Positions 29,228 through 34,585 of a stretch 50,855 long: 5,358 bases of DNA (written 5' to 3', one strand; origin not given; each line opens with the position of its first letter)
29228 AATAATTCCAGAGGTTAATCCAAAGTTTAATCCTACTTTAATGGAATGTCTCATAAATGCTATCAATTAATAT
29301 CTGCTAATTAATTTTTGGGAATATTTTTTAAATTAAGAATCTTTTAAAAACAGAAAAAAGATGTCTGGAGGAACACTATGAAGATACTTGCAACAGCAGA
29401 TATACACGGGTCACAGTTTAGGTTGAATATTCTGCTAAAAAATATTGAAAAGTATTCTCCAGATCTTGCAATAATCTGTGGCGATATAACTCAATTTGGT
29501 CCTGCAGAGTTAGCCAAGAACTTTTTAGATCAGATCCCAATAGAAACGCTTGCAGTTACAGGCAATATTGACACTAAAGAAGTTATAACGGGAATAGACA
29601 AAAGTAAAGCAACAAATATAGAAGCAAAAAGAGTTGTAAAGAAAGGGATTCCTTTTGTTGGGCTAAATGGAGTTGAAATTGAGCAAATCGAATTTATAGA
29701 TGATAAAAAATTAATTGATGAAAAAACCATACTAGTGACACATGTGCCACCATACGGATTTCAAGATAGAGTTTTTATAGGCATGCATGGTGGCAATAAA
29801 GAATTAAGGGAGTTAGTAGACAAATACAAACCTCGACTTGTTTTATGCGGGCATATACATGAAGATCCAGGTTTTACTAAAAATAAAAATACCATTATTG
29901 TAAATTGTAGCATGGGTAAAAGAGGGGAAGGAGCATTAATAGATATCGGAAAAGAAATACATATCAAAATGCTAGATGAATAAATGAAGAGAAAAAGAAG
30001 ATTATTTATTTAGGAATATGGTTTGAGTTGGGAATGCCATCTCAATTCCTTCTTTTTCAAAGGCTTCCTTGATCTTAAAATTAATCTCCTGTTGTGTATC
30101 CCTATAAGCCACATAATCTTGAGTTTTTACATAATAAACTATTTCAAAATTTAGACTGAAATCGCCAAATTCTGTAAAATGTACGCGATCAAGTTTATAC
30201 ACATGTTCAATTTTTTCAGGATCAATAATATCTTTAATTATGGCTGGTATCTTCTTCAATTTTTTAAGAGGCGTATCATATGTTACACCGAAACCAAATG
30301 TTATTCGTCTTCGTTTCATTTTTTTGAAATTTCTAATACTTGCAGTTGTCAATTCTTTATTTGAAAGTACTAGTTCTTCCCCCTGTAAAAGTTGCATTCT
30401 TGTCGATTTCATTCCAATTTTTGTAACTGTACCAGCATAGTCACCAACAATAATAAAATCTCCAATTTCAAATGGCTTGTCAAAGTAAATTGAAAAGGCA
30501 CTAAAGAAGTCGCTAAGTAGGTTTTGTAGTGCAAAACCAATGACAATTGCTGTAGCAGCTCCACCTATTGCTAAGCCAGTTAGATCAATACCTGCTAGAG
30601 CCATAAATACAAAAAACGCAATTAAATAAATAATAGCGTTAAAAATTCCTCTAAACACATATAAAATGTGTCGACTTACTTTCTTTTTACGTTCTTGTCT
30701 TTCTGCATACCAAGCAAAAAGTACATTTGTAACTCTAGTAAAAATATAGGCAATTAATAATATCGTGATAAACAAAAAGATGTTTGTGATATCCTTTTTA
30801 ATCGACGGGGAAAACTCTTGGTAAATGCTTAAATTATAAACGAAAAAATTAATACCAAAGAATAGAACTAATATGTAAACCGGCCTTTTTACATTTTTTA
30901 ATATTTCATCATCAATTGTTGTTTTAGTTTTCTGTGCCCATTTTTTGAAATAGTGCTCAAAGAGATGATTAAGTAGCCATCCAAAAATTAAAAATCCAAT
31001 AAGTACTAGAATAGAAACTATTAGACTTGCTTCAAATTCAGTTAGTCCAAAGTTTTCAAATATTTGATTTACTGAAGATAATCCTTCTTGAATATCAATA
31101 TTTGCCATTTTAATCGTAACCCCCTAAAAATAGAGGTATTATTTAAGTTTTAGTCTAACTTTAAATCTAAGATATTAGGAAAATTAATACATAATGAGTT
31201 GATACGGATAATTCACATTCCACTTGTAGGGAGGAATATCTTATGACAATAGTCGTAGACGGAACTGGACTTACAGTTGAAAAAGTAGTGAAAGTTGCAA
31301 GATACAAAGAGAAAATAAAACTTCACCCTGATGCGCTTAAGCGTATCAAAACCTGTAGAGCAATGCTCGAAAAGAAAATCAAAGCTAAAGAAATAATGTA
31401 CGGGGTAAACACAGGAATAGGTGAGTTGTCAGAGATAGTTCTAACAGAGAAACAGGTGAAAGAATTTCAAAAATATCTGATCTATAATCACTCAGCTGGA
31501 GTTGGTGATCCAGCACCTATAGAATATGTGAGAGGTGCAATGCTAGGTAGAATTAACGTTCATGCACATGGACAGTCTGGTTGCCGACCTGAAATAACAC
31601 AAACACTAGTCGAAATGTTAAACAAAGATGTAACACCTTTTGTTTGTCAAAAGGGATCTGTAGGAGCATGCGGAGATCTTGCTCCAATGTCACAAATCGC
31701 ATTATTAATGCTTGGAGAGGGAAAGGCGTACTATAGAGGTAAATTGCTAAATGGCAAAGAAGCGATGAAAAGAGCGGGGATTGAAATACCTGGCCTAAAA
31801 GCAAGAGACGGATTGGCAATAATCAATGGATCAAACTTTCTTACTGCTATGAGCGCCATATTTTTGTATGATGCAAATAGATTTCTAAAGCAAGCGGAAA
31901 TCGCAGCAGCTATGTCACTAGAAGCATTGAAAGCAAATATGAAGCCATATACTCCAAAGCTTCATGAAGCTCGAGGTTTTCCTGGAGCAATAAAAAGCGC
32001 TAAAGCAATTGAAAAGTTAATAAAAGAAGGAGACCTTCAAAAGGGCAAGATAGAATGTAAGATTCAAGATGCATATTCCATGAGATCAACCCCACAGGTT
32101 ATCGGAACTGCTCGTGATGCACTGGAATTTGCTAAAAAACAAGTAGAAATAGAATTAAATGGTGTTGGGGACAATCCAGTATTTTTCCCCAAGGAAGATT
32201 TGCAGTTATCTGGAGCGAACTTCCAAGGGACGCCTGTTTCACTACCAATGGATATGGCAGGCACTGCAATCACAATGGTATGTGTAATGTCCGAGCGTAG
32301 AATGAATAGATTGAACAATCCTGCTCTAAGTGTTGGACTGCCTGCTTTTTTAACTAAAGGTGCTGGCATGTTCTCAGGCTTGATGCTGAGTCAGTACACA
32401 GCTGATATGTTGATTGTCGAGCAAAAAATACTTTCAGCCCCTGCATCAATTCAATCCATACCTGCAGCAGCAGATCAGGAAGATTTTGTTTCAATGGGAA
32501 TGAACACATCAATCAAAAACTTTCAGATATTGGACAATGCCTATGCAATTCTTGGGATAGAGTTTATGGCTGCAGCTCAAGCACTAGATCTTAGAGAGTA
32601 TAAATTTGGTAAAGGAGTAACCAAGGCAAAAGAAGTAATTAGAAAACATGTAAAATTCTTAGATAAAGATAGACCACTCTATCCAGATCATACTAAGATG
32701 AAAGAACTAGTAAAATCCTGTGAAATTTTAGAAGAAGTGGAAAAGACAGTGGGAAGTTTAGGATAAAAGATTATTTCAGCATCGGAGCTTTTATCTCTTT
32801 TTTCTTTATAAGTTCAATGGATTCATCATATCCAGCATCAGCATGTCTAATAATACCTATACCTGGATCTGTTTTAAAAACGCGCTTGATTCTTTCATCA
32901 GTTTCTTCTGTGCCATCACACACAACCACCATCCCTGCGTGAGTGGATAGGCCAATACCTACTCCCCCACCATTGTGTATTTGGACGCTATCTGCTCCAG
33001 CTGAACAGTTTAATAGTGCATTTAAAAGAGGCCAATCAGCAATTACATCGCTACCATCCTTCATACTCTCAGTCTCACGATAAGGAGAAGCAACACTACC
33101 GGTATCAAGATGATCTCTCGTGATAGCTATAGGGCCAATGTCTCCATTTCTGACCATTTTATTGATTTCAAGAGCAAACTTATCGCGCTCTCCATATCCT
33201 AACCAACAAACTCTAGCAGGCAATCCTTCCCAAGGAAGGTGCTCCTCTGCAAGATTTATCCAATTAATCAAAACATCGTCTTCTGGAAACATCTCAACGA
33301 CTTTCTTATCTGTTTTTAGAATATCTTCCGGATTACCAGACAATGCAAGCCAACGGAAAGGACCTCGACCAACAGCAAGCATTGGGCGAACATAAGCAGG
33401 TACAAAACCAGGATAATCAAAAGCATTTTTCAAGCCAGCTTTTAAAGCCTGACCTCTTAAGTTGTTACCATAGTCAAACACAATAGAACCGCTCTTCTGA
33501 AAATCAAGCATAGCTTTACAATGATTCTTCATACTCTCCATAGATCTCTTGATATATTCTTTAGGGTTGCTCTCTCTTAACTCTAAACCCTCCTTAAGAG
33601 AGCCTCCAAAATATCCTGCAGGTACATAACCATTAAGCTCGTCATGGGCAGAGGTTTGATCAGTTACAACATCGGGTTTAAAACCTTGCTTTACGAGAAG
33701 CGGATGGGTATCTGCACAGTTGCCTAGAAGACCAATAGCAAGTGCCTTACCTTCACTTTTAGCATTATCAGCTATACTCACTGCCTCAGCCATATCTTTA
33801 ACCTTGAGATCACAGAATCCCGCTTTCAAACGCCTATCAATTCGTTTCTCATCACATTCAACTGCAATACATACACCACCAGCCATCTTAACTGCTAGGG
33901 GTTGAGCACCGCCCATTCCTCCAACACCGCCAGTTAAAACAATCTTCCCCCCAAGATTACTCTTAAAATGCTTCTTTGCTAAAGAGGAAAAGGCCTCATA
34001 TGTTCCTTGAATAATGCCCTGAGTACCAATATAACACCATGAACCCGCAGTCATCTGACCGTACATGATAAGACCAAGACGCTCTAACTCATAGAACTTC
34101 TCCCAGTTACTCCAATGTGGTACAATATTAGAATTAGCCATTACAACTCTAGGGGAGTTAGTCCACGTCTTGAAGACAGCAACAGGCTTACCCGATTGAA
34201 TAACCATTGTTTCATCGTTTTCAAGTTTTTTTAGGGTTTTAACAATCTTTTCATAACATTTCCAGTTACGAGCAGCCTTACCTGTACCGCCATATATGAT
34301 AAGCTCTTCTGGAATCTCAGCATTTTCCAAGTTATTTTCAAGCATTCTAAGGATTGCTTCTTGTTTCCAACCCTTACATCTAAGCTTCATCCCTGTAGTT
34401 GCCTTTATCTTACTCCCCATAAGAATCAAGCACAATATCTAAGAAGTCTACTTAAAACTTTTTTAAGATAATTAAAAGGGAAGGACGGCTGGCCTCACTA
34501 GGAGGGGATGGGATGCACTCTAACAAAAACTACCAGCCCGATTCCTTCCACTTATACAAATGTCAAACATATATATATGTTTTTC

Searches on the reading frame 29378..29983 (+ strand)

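Call 30: search_protein_families(library=pfam, proteins=[window:29378-29983:+], max_evalue=0.00001)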
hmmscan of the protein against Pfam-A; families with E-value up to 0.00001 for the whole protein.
window:29378-29983:+ (201 aa): 3 families
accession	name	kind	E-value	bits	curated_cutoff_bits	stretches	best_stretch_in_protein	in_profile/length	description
PF00149.33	Metallophos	-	4.8e-18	66.7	21.5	1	1-162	1-190/191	Calcineurin-like phosphoesterase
PF12850.12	Metallophos_2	-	6.6e-14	52.6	27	1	1-176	1-131/154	Calcineurin-like phosphoesterase superfamily domain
PF14582.11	Metallophos_3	-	6.2e-13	49.1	28.2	1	111-193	170-253/259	Metallophosphoesterase, calcineurin superfamily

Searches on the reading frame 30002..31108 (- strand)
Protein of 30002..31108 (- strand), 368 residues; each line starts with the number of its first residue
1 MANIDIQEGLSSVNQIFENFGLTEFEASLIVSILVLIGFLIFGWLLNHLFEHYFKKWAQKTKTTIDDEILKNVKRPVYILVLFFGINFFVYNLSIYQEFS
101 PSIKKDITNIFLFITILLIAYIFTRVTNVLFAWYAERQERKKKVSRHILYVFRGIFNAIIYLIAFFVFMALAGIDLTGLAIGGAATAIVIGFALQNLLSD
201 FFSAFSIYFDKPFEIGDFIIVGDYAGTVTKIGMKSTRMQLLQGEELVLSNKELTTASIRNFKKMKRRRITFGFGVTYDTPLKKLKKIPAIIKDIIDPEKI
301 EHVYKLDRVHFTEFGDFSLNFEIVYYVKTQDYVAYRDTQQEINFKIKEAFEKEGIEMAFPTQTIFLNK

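Call 30: search_protein_families(library=pfam, proteins=[window:30002-31108:-], max_evalue=0.00001)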
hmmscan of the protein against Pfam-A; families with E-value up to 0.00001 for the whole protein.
window:30002-31108:- (368 aa): 2 families
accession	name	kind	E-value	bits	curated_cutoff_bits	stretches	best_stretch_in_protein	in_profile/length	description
PF21082.3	MS_channel_3rd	-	2e-18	67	21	1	269-357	1-88/88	Mechanosensitive ion channel MscS, C-terminal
PF00924.24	MS_channel_2nd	-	4e-18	65.7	20.2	1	196-262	1-67/68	Mechanosensitive ion channel, beta-domain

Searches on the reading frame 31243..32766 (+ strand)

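Call 30: search_protein_families(library=pfam, proteins=[window:31243-32766:+], max_evalue=0.00001)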
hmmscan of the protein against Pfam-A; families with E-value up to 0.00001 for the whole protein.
window:31243-32766:+ (507 aa): 1 family
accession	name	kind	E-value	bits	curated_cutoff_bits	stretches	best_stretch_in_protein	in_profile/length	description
PF00221.24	Lyase_aromatic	-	2e-160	535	27.3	1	10-468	1-466/466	Aromatic amino acid lyase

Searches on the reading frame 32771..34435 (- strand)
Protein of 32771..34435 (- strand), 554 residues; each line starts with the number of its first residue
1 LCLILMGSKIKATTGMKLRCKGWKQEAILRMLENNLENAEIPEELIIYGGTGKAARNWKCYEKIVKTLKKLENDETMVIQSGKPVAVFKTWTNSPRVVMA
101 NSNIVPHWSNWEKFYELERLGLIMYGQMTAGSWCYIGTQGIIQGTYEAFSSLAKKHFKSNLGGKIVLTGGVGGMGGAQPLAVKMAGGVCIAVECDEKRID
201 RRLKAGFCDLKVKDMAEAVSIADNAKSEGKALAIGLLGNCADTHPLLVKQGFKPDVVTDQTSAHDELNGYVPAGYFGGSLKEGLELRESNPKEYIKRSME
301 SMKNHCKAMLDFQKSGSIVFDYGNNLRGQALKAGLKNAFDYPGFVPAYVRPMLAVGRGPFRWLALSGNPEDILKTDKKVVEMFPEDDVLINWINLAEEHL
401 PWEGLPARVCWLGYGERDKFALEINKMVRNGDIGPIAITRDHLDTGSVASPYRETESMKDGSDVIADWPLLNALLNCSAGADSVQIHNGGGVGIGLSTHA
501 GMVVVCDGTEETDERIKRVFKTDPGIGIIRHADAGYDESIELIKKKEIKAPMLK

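Call 30: search_protein_families(library=pfam, proteins=[window:32771-34435:-], max_evalue=0.00001)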
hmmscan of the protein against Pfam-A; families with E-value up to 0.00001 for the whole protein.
window:32771-34435:- (554 aa): 3 families
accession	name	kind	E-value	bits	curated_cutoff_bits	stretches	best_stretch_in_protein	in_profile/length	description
PF17392.7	Urocanase_C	-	1.5e-84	282.8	23.6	1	351-544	1-195/196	Urocanase C-terminal domain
PF01175.24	Urocanase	-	5.2e-83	278.3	23.2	1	137-348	1-209/209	Urocanase Rossmann-like domain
PF17391.7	Urocanase_N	-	1.7e-56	189.9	23.2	1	10-134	1-127/127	Urocanase N-terminal domain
